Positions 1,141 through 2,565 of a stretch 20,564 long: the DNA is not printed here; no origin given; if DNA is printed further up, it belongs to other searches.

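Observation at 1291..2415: The RAMP protein seems to hold a full RRM-plus-G-rich-loop unit in its first 170 residues, followed by about 200 residues of unknown function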

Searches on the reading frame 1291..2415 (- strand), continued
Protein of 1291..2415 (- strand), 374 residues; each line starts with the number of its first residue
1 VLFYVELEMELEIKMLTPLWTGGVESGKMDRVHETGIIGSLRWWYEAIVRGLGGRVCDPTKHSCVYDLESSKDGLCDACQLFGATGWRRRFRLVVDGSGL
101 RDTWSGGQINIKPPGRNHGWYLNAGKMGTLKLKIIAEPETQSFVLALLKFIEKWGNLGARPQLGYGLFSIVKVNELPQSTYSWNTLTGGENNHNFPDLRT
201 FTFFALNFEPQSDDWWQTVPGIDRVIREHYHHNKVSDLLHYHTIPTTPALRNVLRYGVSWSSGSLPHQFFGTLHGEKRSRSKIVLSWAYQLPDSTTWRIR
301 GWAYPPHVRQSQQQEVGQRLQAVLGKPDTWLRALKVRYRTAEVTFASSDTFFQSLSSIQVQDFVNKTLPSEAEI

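Call 19: search_solved_structures(query=A2, max_evalue=10, show_alignments=3)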
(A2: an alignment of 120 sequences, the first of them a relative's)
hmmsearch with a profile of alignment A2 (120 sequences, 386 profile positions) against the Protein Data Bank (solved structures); distinct sequences matched with E-value up to 10: 15.
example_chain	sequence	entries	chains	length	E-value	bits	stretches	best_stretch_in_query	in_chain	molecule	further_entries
21bh_B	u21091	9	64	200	4.3e-05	26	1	2-182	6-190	a protein | protein structure | Cas7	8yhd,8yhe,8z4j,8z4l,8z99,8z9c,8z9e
4l6u_A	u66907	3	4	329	0.00036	23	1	4-44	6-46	Putative uncharacterized protein | Cmr1 C-terminal domain-containing protein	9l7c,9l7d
9z7q_I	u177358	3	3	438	0.0045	19.4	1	3-42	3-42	Cmr1-MntA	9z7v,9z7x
9wxh_D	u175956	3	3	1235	0.016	17.5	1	39-99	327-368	TIGR03986 family CRISPR-associated RAMP protein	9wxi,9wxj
8bmw_G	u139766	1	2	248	0.4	12.9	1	41-185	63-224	CRISPR-associated Cas7 paralog (Type III-D)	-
21bh_G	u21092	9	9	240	0.53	12.5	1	142-182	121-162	a protein | protein structure | Cas5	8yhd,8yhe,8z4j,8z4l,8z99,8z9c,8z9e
7zol_B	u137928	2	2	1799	0.55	12.5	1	59-100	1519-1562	Cas7-11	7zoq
4n0l_A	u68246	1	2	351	0.72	12.1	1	54-93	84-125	Predicted component of a thermophile-specific DNA repair system, contains a RAMP domain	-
4w8x_A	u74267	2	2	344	0.77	12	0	25-45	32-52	CRISPR system Cmr subunit Cmr1-1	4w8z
6iqw_C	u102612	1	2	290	1.1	11.5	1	77-113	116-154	Csm3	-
6muu_C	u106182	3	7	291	1.1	11.5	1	77-113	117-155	Uncharacterized protein Csm3 | Csm3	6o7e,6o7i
6mur_C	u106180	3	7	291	1.1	11.5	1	77-113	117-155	Uncharacterized protein Csm3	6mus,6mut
6o7h_C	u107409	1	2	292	1.1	11.5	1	77-113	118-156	Csm3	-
6fjw_A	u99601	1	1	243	1.6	10.9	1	136-182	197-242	Cas6 protein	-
7uzw_H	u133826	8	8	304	1.9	10.7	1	142-186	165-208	CRISPR system Cms protein Csm4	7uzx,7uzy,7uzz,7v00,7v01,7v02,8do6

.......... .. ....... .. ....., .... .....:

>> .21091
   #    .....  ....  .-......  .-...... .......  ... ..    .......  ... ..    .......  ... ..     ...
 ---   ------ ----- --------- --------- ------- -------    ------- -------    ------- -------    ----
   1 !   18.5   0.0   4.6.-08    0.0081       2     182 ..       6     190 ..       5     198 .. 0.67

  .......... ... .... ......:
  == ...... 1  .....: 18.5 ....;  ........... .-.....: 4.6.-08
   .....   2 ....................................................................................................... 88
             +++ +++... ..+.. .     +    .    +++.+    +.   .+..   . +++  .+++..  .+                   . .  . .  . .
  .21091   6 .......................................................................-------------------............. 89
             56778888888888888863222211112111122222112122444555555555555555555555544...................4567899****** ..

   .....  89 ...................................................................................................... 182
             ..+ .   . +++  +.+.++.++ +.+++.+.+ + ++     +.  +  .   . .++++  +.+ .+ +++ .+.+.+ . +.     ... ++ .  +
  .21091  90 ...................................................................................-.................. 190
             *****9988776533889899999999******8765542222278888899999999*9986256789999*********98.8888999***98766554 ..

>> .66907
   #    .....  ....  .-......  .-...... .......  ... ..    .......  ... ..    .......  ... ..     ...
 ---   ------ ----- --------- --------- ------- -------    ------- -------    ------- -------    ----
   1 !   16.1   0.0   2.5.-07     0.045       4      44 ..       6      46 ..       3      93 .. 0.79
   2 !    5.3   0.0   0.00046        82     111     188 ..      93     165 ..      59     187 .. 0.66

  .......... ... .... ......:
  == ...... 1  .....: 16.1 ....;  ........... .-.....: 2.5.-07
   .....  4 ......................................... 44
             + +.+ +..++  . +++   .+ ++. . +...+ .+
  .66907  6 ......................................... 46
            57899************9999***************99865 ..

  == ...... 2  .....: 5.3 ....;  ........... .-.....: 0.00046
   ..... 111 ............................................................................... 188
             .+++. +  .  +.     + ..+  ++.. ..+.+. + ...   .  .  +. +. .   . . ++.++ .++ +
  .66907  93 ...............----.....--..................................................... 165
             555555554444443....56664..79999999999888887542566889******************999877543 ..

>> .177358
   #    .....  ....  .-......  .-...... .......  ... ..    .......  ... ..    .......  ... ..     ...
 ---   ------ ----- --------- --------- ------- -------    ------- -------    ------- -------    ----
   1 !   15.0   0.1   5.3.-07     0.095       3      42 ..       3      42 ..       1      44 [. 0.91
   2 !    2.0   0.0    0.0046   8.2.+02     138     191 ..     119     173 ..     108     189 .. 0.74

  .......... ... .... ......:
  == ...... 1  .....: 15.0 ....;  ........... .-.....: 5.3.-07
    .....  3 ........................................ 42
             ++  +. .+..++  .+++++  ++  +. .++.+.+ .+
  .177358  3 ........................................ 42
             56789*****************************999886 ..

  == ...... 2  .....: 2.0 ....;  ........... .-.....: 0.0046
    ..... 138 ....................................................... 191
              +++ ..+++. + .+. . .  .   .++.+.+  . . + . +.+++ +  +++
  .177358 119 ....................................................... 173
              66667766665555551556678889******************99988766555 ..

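Call 22: find_encoding_contigs(protein=P0005, flank=10000, max_places=2)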
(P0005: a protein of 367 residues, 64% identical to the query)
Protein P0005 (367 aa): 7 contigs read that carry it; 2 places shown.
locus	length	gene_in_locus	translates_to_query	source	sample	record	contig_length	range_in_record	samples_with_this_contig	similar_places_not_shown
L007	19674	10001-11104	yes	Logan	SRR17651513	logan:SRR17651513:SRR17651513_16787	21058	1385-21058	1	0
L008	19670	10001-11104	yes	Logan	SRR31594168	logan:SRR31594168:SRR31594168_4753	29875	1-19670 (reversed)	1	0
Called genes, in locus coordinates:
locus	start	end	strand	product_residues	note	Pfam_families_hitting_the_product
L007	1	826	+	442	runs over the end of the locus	-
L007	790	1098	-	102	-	-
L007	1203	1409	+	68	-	-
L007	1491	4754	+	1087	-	PF13280:WYL (weak), PF25583:WCX, PF01966:HD, PF18019:Cas3_HD (weak), PF00270:DEAD, PF04851:ResIII, PF22590:Cas3-like_C_2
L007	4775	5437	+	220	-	PF09704:Cas_Cas5d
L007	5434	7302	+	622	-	PF09709:Cas_Csd1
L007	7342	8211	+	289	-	PF05107:Cas_Cas7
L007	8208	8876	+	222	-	PF01930:Cas_Cas4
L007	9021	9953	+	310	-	PF01867:Cas_Cas1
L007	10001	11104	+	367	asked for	PF03787:RAMPs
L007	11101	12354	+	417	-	PF02463:SMC_N (weak), PF13175:AAA_15, PF13476:AAA_23, PF13304:AAA_21 (weak)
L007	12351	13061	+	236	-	-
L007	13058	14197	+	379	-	-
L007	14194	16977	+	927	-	PF22335:Cas10-Cmr2_palm2 (weak)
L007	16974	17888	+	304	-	PF03787:RAMPs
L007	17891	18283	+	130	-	-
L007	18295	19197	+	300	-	PF03787:RAMPs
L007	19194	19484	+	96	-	PF09827:CRISPR_Cas2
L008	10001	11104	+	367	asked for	PF03787:RAMPs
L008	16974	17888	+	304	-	PF03787:RAMPs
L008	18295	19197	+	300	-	PF03787:RAMPs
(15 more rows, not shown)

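Call 23: find_encoding_contigs(protein=P0011, flank=10000, max_places=2)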
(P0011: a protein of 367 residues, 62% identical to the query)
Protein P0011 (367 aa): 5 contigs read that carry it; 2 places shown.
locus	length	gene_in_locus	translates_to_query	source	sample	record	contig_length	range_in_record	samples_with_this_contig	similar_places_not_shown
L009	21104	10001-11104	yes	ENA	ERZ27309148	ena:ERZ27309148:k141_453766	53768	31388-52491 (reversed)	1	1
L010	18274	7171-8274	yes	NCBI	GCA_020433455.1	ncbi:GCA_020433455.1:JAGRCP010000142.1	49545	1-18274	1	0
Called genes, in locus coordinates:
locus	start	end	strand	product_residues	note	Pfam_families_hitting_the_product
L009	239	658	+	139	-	PF00472:RF-1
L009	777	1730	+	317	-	PF02881:SRP54_N, PF00448:SRP54, PF13604:AAA_30 (weak)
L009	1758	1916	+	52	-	-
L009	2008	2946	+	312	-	PF03462:PCRF, PF00472:RF-1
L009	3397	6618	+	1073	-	PF13088:BNR_2 (faint), PF25852:DUF6242_C (faint), PF02012:BNR (faint), PF15902:Sortilin-Vps10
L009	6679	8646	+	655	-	PF00112:Peptidase_C1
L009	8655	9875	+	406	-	PF00083:Sugar_tr (faint), PF03092:BT1 (weak), PF07690:MFS_1, PF12832:MFS_1_like (weak), PF07690:MFS_1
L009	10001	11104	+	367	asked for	PF03787:RAMPs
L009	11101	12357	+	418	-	PF02463:SMC_N (weak), PF13175:AAA_15, PF13476:AAA_23, PF13304:AAA_21 (weak)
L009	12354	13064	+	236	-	-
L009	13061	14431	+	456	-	-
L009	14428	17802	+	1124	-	-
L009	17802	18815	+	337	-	PF03787:RAMPs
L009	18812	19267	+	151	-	-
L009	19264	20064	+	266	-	-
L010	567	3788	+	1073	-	PF13088:BNR_2 (faint), PF25852:DUF6242_C (faint), PF02012:BNR (faint), PF15902:Sortilin-Vps10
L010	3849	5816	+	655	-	PF00112:Peptidase_C1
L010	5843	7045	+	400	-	PF00083:Sugar_tr (faint), PF07690:MFS_1, PF03092:BT1 (weak), PF12832:MFS_1_like (weak), PF07690:MFS_1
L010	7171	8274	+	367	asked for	PF03787:RAMPs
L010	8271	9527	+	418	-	PF02463:SMC_N (weak), PF13175:AAA_15, PF13476:AAA_23, PF13304:AAA_21 (weak)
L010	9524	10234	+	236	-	-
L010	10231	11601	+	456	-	-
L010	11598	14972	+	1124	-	-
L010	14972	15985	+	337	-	PF03787:RAMPs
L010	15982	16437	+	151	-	-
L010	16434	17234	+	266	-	-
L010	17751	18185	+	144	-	PF18905:DUF5661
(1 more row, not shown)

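Call 24: predict_structure(alignment_id=A2)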
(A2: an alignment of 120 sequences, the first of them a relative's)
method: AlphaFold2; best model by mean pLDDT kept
length: 366 residues; sequences in the alignment: 120
mean_pLDDT: 92.8   pTM: 0.92
mean pLDDT of the five models: 92.8, 92.5, 92.1, 91.0, 90.3
residues with pLDDT >= 90: 302; 70-90: 55; 50-70: 6; < 50: 3
segments of 3 or more residues with pLDDT < 50: 364-366
pLDDT, mean of each block of 10 residues (from residue 1): 98 86 93 97 93 80 79 89 97 94 93 96 98 97 97 96 96 91 83 98 97 95 91 97 95 94 82 96 97 97 96 97 98 96 95 95 50
secondary structure, 60 per line:
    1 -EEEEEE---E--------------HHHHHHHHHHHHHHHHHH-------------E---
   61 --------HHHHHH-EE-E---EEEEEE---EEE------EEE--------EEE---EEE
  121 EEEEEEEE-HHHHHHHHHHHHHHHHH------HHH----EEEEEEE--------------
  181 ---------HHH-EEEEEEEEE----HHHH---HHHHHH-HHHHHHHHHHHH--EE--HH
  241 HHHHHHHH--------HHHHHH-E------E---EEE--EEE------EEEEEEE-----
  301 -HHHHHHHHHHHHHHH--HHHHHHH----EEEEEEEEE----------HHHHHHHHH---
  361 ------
elements in order: E2-7 H26-43 H69-74 E83-88 E92-94 E101-103 E112-114 E118-128 H130-146 E160-166 E194-202 H207-210 H214-219 H221-232 H239-248 H257-262 E275-277 E280-282 E289-295 H302-316 H319-325 E330-338 H349-357

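Call 32: search_protein_families(library=ncbifam, proteins=[L007:11101-12354:+, L007:12351-13061:+, L007:13058-14197:+, L007:14194-16977:+, L007:16974-17888:+, L007:17891-18283:+, L007:18295-19197:+], max_evalue=0.01)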
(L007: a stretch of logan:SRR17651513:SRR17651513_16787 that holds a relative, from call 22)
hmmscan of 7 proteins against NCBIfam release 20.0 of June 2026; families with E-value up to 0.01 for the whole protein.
L007:11101-12354:+ (417 aa): 10 families
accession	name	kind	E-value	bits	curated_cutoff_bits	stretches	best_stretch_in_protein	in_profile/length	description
TIGR00611.2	recf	equivalog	4.6e-10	39.2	172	1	2-48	1-47/339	DNA replication/repair protein RecF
NF003034.1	PRK03918.1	equivalog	1.1e-06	26.9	700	1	2-47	3-48/878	DNA double-strand break repair ATPase Rad50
NF047739.1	antiphage_MADS3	equivalog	1.2e-06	28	420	1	1-44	1-43/427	methylation-associated defense system AAA family ATPase MAD3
NF038234.1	retron_eff_Eco8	equivalog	1.6e-05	23.7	250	1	2-43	3-44/679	retron Eco8 family effector endonuclease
NF010680.0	PRK14079.1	equivalog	5.4e-05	22.3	386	1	3-54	4-55/349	recombination protein F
TIGR00634.1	recN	equivalog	0.00015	20.8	407.85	1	1-61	1-61/563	DNA repair protein RecN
NF041760.1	PtuA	equivalog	0.00016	20.7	500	1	2-45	52-95/524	retron Ec78 anti-phage system effector ATPase PtuA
NF008039.0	PRK10771.1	equivalog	0.003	17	298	0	301-351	147-196/234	thiamine ABC transporter ATP-binding protein ThiQ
NF053563.1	Rkd4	equivalog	0.0031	15.7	860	1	2-45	3-46/747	arcadin-4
NF010158.0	PRK13637.1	equivalog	0.01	15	390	0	301-353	161-213/287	energy-coupling factor transporter ATPase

L007:12351-13061:+ (236 aa): 1 family
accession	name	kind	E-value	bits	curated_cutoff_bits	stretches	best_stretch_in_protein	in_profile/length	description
TIGR03748.1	conj_PilL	equivalog_domain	0.0091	16.1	64.15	0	48-113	11-72/105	PFGI-1 class ICE element type IV pilus protein PilL2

L007:13058-14197:+ (379 aa): 2 families
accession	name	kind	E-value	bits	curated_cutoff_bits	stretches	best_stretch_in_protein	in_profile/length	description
TIGR02582.1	cas7_TM1809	equivalog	0.00081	19.4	90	1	130-329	28-199/203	type III-A CRISPR-associated RAMP protein Csm3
TIGR01898.1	cas_TM1791_cmr6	equivalog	0.0028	17.8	51.1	0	130-330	17-193/195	type III-B CRISPR module RAMP protein Cmr6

L007:14194-16977:+ (927 aa): 4 families
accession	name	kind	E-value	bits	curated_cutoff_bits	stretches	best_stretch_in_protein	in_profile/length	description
TIGR02682.1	cas_csx11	equivalog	2.8e-135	452.9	248.95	3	2-495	1-469/1007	CRISPR-associated protein Csx11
TIGR02578.2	cas_TM1811_Csm1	equivalog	0.00016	20.5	170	0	353-440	319-407/753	type III-A CRISPR-associated protein Cas10/Csm1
TIGR02577.1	cas_TM1794_Cmr2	equivalog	0.0037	16.2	79.4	1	637-693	443-505/510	type III-B CRISPR-associated protein Cas10/Cmr2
NF005790.0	PRK07608.1-5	equivalog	0.0074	15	576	0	400-478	51-124/389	UbiH/UbiF family hydroxylase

L007:16974-17888:+ (304 aa): 3 families
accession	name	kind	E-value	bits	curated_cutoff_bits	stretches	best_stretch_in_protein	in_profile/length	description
TIGR02580.1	cas_RAMP_Cmr4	equivalog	1.4e-32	113.6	87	1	12-291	3-283/283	type III-B CRISPR module RAMP protein Cmr4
TIGR02582.1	cas7_TM1809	equivalog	4.5e-17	62.7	90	2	25-92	23-91/203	type III-A CRISPR-associated RAMP protein Csm3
TIGR02581.1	cas_cyan_RAMP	equivalog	2.2e-09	37.3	108.05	1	205-294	129-212/216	type III CRISPR-associated RAMP protein Csx7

L007:17891-18283:+ (130 aa): 0 families

L007:18295-19197:+ (300 aa): 1 family
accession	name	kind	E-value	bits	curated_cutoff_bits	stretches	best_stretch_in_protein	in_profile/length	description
TIGR02674.1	cas_cyan_RAMP_2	equivalog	1.7e-05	24.2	177.3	1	14-62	8-57/402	type III-D CRISPR-associated RAMP protein Csx10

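Call 44: search_protein_families(library=pfam, proteins=[L007:12351-13061:+, L007:13058-14197:+, L007:14194-16977:+, L007:17891-18283:+, L007:18295-19197:+], max_evalue=1)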
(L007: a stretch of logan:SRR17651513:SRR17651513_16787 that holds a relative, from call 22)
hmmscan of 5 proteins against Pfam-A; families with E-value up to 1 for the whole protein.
L007:12351-13061:+ (236 aa): 4 families
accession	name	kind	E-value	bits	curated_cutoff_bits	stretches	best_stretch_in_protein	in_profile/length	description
PF11536.14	DUF3226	-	0.00016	22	27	1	4-125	3-116/208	Protein of unknown function (DUF3226)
PF16854.11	VPS53_C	-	0.015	16.3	24.7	1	149-205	25-81/89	Vacuolar protein sorting-associated protein 53 C-terminus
PF08972.17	DUF1902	-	0.015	15.8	22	1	158-192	31-64/74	Domain of unknown function (DUF1902)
PF14103.11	DUF4276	-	0.17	12.5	30.2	1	7-96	1-97/192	Domain of unknown function (DUF4276)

L007:13058-14197:+ (379 aa): 2 families
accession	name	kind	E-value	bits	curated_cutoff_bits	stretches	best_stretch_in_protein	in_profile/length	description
PF10062.14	DUF2300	-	0.0074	16.9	25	1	157-225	23-97/127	Predicted secreted protein (DUF2300)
PF03787.20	RAMPs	-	0.15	13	22.1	1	130-330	16-187/189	RAMP superfamily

L007:14194-16977:+ (927 aa): 3 families
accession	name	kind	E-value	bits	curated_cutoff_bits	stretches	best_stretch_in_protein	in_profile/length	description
PF22335.1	Cas10-Cmr2_palm2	-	1.9e-07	31.7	27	1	634-694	60-120/133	Cas10/Cmr2, second palm domain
PF01966.28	HD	-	0.034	14.9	22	1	12-42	22-63/116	HD domain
PF12969.12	DUF3857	-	0.11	12.9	24.6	1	313-350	62-99/170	Domain of Unknown Function with PDB structure (DUF3857)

L007:17891-18283:+ (130 aa): 2 families
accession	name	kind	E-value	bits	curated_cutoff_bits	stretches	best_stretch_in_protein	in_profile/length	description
PF04614.17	Pex19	-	0.1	12.7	22.2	1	15-75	55-114/249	Pex19 protein family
PF09687.15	PRESAN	-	0.23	12.4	23.7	1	29-77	5-53/125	Plasmodium RESA N-terminal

L007:18295-19197:+ (300 aa): 2 families
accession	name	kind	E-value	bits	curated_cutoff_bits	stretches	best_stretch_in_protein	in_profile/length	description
PF03787.20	RAMPs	-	4.7e-08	34.2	22.1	1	14-185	2-188/189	RAMP superfamily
PF19212.5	CoV_NSP2_C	-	0.075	13.6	25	1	123-155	63-93/116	Coronavirus replicase NSP2, C-terminal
